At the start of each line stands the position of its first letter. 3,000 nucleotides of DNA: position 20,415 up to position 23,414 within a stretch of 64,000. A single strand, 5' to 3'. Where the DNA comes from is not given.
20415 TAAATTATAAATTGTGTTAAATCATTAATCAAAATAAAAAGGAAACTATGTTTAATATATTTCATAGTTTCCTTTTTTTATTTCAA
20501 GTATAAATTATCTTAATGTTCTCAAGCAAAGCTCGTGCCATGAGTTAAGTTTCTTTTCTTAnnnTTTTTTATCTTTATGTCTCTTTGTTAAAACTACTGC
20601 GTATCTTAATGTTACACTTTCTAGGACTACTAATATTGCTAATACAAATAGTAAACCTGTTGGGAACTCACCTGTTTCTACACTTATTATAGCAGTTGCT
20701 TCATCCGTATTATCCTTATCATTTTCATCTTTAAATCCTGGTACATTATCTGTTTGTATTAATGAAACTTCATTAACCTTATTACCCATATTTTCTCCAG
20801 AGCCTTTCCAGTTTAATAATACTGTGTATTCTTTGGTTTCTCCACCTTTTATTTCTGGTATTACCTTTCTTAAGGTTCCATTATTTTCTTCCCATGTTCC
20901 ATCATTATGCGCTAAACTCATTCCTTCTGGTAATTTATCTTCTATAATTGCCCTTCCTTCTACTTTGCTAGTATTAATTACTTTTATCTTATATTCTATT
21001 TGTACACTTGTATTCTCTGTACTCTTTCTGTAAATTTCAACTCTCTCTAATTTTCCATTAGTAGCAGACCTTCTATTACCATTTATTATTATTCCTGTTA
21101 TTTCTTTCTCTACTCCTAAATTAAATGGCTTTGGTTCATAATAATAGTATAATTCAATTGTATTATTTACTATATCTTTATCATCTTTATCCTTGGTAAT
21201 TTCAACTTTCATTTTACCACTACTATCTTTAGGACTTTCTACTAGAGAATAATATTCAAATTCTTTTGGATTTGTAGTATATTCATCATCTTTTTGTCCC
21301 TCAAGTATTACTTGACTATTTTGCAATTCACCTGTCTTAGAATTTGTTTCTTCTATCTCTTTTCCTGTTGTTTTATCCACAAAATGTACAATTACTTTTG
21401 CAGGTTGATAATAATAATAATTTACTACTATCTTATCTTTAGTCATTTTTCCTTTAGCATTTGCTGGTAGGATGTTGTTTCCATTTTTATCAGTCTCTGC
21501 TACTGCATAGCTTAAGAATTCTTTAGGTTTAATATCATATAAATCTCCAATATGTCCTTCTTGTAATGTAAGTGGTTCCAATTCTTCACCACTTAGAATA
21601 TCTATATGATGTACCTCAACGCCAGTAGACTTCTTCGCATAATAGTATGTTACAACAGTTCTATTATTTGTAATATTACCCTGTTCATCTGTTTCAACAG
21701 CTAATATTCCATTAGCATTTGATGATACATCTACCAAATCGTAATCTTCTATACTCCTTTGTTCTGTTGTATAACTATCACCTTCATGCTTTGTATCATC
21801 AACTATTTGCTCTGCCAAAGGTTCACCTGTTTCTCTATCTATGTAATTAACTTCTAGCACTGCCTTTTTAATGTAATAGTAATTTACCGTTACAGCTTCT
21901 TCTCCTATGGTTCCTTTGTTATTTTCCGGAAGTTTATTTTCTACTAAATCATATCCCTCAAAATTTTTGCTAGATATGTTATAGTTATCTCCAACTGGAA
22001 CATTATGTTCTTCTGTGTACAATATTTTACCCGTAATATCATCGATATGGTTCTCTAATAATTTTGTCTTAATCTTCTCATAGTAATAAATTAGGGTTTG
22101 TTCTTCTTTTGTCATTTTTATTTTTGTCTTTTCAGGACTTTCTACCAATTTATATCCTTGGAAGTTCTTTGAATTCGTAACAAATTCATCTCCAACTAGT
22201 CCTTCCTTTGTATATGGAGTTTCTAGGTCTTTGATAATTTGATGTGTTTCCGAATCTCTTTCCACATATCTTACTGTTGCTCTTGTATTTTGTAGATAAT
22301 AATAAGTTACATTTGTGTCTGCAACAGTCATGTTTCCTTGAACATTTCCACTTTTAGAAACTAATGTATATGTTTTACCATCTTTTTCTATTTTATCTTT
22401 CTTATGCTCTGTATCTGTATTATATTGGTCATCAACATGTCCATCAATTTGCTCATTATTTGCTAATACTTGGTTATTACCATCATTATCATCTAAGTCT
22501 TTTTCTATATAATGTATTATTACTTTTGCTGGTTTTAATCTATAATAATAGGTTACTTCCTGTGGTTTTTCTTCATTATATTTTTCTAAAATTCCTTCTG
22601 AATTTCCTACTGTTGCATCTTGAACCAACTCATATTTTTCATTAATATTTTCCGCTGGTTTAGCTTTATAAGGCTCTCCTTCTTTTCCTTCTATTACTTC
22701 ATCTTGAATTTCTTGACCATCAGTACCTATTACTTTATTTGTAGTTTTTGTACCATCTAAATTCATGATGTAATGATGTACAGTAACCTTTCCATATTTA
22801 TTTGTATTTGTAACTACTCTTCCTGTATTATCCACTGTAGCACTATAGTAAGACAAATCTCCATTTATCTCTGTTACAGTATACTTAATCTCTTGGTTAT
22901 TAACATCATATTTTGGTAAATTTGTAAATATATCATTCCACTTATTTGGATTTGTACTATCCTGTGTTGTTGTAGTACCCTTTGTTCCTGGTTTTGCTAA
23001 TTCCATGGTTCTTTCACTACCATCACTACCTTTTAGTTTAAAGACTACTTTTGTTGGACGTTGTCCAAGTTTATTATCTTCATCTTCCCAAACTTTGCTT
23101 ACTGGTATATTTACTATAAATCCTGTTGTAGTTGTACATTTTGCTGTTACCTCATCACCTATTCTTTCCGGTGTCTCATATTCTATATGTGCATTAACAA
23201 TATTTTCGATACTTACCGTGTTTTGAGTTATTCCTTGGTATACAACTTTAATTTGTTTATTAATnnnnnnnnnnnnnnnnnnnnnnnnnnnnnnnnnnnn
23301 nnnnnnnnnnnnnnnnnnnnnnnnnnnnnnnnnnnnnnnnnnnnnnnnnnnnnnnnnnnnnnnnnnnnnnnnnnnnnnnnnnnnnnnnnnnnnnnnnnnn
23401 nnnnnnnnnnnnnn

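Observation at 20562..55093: Tandem pair of giant paralogous surface proteins (5703 and 4665 aa) fills half the window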

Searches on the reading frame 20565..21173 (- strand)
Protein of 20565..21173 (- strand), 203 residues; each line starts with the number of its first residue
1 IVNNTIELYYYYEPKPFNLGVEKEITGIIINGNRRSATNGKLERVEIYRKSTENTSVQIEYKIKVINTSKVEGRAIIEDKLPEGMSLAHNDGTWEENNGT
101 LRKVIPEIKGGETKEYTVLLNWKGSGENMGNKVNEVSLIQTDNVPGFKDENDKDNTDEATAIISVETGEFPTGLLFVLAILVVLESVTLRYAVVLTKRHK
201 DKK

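Call 11: search_protein_families(library=ncbifam, proteins=[window:20565-21173:-], max_evalue=0.1)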
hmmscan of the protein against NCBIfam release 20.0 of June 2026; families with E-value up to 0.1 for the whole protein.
window:20565-21173:- (203 aa): 2 families
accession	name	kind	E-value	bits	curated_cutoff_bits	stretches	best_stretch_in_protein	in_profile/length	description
TIGR01451.2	B_ant_repeat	repeat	0.017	15.1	24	1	58-93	13-49/53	DUF11 type repeat protein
NF002989.0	PRK03732.1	equivalog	0.08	13.1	181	0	63-120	8-61/114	hypothetical protein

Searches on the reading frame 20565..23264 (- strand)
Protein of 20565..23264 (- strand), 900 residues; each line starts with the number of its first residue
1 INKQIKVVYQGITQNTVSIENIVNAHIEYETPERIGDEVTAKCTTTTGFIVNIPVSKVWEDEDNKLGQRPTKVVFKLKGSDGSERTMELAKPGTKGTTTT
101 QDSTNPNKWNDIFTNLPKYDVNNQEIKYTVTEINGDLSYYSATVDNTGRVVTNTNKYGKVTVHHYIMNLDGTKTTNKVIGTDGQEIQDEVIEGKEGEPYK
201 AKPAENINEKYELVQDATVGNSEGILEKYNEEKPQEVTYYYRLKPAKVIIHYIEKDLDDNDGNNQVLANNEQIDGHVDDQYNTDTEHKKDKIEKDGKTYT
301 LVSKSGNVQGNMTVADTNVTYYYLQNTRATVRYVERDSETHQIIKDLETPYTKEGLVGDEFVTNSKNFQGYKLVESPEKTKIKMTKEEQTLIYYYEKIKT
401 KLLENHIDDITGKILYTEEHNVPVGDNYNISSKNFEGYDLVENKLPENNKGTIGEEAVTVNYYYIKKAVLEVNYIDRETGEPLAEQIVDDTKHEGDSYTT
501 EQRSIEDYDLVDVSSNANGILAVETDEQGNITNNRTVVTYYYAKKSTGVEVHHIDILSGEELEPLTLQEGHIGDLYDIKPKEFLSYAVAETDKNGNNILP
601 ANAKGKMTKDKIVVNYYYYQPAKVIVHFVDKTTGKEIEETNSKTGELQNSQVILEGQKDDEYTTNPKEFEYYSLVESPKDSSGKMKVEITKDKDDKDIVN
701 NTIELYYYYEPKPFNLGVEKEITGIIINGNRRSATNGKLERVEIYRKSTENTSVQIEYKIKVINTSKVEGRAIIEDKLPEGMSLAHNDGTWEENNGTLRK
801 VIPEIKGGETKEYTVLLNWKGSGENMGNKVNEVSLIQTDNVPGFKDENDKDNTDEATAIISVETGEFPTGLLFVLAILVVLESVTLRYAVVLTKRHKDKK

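Call 6: search_protein_families(library=pfam, proteins=[window:20565-23264:-], max_evalue=0.01)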
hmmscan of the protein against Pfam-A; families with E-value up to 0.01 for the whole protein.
window:20565-23264:- (900 aa): 3 families
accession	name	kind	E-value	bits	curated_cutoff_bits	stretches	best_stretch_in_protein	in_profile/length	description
PF06458.18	MucBP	-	2.2e-53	179.3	23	7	405-464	5-62/63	MucBP domain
PF05738.19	Cna_B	-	3.6e-15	56.6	22.3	1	53-154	1-87/87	Cna protein B-type domain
PF17965.7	MucBP_2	-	0.0021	18.9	23.4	0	181-240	11-71/74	Mucin binding domain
